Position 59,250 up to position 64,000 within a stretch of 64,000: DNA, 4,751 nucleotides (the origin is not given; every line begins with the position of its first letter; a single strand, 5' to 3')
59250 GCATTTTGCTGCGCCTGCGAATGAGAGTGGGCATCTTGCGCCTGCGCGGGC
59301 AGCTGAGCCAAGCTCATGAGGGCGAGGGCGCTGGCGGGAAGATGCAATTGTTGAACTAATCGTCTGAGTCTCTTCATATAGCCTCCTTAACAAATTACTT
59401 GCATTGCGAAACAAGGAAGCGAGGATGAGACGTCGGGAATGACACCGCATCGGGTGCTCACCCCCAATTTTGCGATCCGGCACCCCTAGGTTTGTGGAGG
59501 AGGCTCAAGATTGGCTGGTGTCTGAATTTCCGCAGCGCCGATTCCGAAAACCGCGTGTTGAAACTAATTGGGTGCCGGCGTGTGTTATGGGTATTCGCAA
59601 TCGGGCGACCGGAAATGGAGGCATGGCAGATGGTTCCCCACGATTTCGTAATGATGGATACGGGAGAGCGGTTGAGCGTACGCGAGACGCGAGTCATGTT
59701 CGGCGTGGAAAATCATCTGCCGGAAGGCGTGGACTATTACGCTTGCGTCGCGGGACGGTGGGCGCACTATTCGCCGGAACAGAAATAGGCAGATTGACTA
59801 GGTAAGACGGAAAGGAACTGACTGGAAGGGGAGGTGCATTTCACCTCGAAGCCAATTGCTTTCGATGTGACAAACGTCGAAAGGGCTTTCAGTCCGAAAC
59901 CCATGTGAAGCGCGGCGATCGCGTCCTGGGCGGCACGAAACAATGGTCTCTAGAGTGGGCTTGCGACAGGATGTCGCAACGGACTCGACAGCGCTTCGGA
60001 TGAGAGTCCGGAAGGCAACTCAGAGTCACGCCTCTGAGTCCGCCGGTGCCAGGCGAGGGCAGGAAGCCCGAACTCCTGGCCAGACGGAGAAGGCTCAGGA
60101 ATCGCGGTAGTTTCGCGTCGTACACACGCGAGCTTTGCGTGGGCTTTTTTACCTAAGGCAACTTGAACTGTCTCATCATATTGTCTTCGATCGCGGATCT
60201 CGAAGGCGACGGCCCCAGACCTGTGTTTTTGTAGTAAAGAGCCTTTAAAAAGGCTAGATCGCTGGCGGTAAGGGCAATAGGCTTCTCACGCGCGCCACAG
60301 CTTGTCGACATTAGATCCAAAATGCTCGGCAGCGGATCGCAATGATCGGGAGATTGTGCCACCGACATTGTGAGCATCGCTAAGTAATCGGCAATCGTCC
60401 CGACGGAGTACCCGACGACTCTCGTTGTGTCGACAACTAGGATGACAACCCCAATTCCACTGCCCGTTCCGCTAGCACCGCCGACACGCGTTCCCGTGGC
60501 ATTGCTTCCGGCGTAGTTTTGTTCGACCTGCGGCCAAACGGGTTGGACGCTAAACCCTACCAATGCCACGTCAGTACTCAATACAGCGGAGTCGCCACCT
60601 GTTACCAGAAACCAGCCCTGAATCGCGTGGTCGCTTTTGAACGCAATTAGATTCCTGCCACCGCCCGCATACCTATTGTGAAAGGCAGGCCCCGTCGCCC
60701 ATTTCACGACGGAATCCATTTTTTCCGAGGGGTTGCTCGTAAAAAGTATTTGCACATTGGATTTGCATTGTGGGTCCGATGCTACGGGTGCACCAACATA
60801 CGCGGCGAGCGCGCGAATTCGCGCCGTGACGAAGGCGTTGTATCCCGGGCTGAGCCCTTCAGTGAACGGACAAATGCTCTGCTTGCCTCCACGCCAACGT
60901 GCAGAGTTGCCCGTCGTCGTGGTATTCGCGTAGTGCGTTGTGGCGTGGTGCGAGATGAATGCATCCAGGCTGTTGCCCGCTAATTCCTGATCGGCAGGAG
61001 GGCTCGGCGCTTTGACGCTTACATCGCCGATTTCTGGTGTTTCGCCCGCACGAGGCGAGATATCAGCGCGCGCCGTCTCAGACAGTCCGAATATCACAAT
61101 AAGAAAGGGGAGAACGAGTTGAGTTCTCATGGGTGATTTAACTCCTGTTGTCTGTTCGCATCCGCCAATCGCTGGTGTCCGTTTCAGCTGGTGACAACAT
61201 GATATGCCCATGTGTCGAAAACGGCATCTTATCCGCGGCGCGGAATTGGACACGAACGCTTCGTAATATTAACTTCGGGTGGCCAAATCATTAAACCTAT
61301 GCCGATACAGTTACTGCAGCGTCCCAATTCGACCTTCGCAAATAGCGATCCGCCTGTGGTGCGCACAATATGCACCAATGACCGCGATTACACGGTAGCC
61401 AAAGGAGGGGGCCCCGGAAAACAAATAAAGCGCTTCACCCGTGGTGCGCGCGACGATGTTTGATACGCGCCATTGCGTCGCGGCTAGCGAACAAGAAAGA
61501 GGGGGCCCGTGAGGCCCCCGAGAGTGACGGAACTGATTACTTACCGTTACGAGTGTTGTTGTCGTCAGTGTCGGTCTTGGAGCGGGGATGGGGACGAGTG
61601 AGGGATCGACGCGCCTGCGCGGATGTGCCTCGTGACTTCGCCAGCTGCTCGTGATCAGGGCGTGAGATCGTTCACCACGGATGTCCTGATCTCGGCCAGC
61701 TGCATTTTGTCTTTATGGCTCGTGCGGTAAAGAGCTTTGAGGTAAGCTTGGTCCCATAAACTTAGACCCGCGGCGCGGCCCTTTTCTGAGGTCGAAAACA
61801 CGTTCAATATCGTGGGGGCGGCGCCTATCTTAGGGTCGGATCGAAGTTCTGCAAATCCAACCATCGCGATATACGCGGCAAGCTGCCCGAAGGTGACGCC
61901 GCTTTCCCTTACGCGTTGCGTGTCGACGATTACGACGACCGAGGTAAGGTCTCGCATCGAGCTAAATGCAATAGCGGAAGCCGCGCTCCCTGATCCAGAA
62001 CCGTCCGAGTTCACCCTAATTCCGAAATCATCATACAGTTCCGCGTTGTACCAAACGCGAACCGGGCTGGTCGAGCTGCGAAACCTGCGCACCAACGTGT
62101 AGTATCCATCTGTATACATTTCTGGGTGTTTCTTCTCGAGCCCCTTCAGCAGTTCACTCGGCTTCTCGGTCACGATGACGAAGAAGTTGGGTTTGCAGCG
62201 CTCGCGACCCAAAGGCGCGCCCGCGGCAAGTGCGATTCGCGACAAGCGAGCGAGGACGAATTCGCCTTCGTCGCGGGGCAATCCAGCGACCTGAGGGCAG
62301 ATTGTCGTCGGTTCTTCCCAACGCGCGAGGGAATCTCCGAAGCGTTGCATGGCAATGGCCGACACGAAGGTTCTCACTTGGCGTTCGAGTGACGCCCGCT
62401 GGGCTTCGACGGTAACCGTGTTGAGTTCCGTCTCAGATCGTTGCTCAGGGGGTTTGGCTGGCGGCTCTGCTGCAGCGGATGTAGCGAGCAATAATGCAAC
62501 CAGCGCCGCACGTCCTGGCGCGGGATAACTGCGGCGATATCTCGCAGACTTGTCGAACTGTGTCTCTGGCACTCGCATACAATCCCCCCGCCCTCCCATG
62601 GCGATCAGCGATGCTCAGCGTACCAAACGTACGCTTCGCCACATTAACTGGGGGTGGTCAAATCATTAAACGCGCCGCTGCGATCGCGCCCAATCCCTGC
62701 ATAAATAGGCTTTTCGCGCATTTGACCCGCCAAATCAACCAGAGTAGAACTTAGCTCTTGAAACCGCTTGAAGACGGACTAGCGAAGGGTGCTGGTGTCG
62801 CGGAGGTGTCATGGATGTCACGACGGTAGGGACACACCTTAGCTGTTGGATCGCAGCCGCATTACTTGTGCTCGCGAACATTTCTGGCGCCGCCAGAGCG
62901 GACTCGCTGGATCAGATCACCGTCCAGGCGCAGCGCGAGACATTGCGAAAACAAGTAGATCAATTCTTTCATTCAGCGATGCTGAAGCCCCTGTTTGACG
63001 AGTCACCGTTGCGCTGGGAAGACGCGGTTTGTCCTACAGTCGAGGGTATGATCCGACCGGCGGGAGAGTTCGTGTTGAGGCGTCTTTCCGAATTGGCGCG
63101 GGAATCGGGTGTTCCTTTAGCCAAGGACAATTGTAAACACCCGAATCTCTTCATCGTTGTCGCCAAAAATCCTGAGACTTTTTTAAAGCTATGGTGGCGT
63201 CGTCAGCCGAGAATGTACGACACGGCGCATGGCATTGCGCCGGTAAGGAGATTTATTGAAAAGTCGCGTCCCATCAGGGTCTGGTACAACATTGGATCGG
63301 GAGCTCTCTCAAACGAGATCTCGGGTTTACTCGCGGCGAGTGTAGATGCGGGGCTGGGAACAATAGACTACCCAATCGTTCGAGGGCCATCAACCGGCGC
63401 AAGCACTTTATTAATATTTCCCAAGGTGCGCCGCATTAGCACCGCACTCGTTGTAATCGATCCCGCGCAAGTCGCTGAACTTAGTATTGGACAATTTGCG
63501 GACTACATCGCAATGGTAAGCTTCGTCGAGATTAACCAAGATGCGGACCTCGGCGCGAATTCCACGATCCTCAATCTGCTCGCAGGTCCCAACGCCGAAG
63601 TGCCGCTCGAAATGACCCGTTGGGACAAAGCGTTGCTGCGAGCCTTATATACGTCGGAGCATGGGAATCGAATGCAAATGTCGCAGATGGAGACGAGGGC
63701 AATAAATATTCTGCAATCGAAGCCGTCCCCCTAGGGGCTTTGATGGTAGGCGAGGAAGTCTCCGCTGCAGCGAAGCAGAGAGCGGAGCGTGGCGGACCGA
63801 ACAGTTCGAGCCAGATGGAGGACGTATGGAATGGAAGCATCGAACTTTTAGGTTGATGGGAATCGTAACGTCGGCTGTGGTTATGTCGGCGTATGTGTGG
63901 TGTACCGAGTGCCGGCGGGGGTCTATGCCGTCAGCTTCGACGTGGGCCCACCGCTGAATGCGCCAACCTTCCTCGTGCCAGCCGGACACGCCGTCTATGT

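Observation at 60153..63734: Second copy of the A-then-B cassette 30 kb away, plus a divergent fifth paralog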

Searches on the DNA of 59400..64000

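Call 88: search_rna_families(source=window, start=59400, end=64000, threshold=evalue, max_evalue=1)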
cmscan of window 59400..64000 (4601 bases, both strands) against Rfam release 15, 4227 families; matches with E-value up to 1: 1.
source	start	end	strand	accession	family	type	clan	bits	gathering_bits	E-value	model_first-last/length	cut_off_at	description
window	61721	61792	+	RF03157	L31-Gammaproteobacteria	Cis-reg; leader;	CL00118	24.8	33.2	0.026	1-53/53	no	L31-Gammaproteobacteria ribosomal protein leader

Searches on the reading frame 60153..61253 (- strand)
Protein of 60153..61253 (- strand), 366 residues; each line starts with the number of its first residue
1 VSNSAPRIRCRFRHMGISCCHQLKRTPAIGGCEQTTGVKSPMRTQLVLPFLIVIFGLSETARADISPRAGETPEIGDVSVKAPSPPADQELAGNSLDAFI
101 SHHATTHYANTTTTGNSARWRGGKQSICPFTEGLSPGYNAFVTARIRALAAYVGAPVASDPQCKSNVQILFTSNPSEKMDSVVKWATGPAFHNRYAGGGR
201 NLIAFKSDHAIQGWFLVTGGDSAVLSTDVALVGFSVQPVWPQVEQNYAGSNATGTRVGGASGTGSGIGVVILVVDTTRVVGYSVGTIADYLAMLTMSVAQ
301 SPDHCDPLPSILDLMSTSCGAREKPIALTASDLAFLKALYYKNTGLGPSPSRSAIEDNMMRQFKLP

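Call 4: search_protein_families(library=pfam, proteins=[window:60153-61253:-], max_evalue=1)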
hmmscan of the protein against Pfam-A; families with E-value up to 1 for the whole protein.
window:60153-61253:- (366 aa): 0 families

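Call 5: search_protein_families(library=ncbifam, proteins=[window:60153-61253:-], max_evalue=1)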
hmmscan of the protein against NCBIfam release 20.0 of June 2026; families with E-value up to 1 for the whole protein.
window:60153-61253:- (366 aa): 0 families

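Call 85: predict_structure(alignment_id=A7)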
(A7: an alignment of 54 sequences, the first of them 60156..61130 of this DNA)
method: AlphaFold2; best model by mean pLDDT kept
length: 325 residues; sequences in the alignment: 54
mean_pLDDT: 71.3   pTM: 0.74
mean pLDDT of the five models: 71.3, 70.1, 69.9, 65.9, 64.5
residues with pLDDT >= 90: 82; 70-90: 116; 50-70: 49; < 50: 78
segments of 3 or more residues with pLDDT < 50: 1-28, 67-73, 183-222
pLDDT, mean of each block of 10 residues (from residue 1): 45 42 41 57 78 85 60 65 84 92 94 87 88 90 77 58 74 76 45 34 30 29 72 91 94 85 86 88 90 90 66 88 77
secondary structure, 60 per line:
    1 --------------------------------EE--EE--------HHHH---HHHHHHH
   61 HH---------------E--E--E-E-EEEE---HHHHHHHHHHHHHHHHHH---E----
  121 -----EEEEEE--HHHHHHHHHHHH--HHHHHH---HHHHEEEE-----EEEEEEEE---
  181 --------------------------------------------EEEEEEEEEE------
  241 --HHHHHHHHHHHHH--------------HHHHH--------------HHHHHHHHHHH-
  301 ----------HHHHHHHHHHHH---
elements in order: H47-50 H54-62 E88-91 H95-112 E126-131 H134-145 H148-153 H157-160 E161-164 E170-177 E225-234 H243-255 H270-274 H289-299 H311-322

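Call 87: fold_search(model_id=the predicted structure, library=pdb)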
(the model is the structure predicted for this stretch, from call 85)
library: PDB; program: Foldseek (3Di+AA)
matches with E <= 10: 196; with E <= 0.001: 0
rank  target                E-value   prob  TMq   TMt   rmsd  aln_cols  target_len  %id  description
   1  5zjk_A                8.1e-01  0.33  0.15  0.22   3.5        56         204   14  Structure of myroilysin (released 2019-03-20)
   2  7mjz                  1.0e+00  0.11  0.13  0.10   5.5        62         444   13  The structure of MiaB with pentasulfide bridge (released 2021-09-15)
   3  5gwd_A                1.0e+00  0.09  0.13  0.17  12.5       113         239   12  Structure of Myroilysin (released 2017-02-15)
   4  8pxt_C                1.0e+00  0.09  0.19  0.11  11.0       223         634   11  Targeting extended blood antigens by Akkermansia muciniphila enzymes unveils a missing link for generating universal d (released 2024-02-28)
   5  3lq0                  1.1e+00  0.12  0.15  0.19   5.7        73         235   10  Zymogen structure of crayfish astacin metallopeptidase (released 2010-02-23)
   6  4v1t_B                1.1e+00  0.06  0.14  0.07   7.0        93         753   10  Heterocyclase in complex with substrate and Cofactor (released 2015-01-14)
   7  5zjk_J                1.2e+00  0.23  0.15  0.22   3.5        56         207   14  Structure of myroilysin (released 2019-03-20)
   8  8pxv_C                1.3e+00  0.08  0.19  0.11  11.0       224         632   12  Targeting extended blood antigens by Akkermansia muciniphila enzymes unveils a missing link for generating universal d (released 2024-02-28)
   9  5czw                  1.3e+00  0.08  0.14  0.18  15.6       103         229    8  Crystal structure of myroilysin (released 2016-08-03)
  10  6ht9_A                1.4e+00  0.12  0.13  0.19   4.0        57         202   12  Mouse fetuin-B in complex with crayfish astacin (released 2019-03-13)
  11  5zjk_B                1.5e+00  0.21  0.13  0.19   3.3        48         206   14  Structure of myroilysin (released 2019-03-20)
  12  4hx3_E                1.6e+00  0.18  0.28  0.58   7.1       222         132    7  Crystal structure of Streptomyces caespitosus sermetstatin in complex with S. caespitosus snapalysin (released 2012-12-05)
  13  5t11_B                1.6e+00  0.04  0.12  0.24  15.9       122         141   12  PelC L103M dodecamer from Paraburkholderia phytofirmans, space group C2 (released 2017-03-15)
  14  7mjv_A                1.9e+00  0.07  0.14  0.11   5.5        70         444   13  MiaB in the complex with s-adenosylmethionine and RNA (released 2021-09-15)
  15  4v4v_B2               1.9e+00  0.01  0.10  0.13  14.7       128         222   13  Structure of a pre-translocational E. coli ribosome obtained by fitting atomic models for RNA and protein components  (released 2014-07-09)
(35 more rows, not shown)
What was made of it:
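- On Zincin / metzincin peptidases: Metzincins are enriched among the B2 model's top hits, but E is 0.8-3 and TM on the query is at most 0.28 (call 87).
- Weak, non-significant Foldseek hits of the B2 model are enriched in metzincins: myroilysin, astacin, snapalysin (TM 0.55 on the target) and MMPs, with E 0.8-3 (call 87).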

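Call 97: search_solved_structures(query=A7, max_evalue=10)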
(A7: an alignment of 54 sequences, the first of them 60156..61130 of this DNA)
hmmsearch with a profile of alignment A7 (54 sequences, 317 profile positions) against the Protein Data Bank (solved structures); distinct sequences matched with E-value up to 10: 6.
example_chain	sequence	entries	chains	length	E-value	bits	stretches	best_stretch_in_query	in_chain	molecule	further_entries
4aez_B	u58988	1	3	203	0.061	15.6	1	56-164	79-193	MITOTIC SPINDLE CHECKPOINT COMPONENT MAD2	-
9whd_A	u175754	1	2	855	0.31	13.3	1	149-239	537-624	GH167 glycoside hydrolase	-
8ghu_A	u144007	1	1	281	0.99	11.6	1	50-97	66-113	16S rRNA (guanine(1405)-N(7))-methyltransferase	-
6pqb_A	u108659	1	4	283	1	11.6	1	50-97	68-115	16S rRNA (guanine(1405)-N(7))-methyltransferase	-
6cn0_A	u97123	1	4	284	1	11.6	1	50-97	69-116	16S rRNA (guanine(1405)-N(7))-methyltransferase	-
2l82_A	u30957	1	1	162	1.9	10.7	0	30-65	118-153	DESIGNED PROTEIN OR32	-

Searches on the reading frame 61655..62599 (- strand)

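Call 4: search_protein_families(library=pfam, proteins=[window:61655-62599:-], max_evalue=1)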
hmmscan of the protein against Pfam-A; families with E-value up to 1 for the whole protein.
window:61655-62599:- (314 aa): 2 families
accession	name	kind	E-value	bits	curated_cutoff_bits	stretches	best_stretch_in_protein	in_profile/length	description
PF07392.17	P19Arf_N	-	0.043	14.7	25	0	62-83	4-25/51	Cyclin-dependent kinase inhibitor 2a p19Arf N-terminus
PF13822.11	ACC_epsilon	-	0.051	14.7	25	1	31-55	16-40/60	Acyl-CoA carboxylase epsilon subunit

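Call 5: search_protein_families(library=ncbifam, proteins=[window:61655-62599:-], max_evalue=1)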
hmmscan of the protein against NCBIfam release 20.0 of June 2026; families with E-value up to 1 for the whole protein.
window:61655-62599:- (314 aa): 0 families

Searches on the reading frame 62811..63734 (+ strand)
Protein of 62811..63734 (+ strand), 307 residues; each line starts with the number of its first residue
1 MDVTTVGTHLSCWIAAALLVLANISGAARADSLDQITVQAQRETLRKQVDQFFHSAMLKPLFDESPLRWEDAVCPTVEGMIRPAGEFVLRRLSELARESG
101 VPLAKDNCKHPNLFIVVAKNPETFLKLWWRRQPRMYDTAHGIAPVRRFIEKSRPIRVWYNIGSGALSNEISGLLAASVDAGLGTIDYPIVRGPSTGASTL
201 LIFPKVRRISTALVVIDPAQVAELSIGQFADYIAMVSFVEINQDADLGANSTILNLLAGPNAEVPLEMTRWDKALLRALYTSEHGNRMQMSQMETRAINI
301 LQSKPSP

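Call 4: search_protein_families(library=pfam, proteins=[window:62811-63734:+], max_evalue=1)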
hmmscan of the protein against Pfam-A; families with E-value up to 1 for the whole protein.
window:62811-63734:+ (307 aa): 0 families

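Call 5: search_protein_families(library=ncbifam, proteins=[window:62811-63734:+], max_evalue=1)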
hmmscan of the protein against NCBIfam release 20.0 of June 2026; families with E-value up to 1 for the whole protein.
window:62811-63734:+ (307 aa): 0 families

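Call 7: find_encoding_contigs(protein=window:62811-63734:+, flank=10000, max_places=6)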
Protein window:62811-63734:+ (307 aa): 2 contigs read that carry it; 2 places shown.
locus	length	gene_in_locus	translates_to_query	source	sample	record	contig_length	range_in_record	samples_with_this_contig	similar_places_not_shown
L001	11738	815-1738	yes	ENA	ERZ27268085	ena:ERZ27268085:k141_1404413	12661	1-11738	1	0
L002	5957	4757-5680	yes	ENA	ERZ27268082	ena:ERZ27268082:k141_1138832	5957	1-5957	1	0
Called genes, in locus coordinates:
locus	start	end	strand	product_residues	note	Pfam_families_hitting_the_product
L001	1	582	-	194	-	?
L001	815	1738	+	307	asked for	-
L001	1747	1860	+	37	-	-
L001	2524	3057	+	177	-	-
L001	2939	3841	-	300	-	PF02517:Rce1-like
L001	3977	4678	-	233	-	PF00027:cNMP_binding (weak), PF13545:HTH_Crp_2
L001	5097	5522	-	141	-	PF02566:OsmC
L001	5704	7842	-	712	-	PF07676:PD40 (faint), PF26549:Tricorn_N (weak), PF01738:DLH (faint), PF00326:Peptidase_S9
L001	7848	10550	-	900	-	PF07660:STN, PF07715:Plug, PF00593:TonB_dep_Rec_b-barrel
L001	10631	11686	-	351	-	PF16220:DUF4880, PF04773:FecR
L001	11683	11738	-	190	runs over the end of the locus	PF04542:Sigma70_r2, PF08281:Sigma70_r4_2, PF04545:Sigma70_r4 (weak)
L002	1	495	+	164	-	?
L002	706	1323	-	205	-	-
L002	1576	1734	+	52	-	-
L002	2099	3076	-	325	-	-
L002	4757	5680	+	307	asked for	-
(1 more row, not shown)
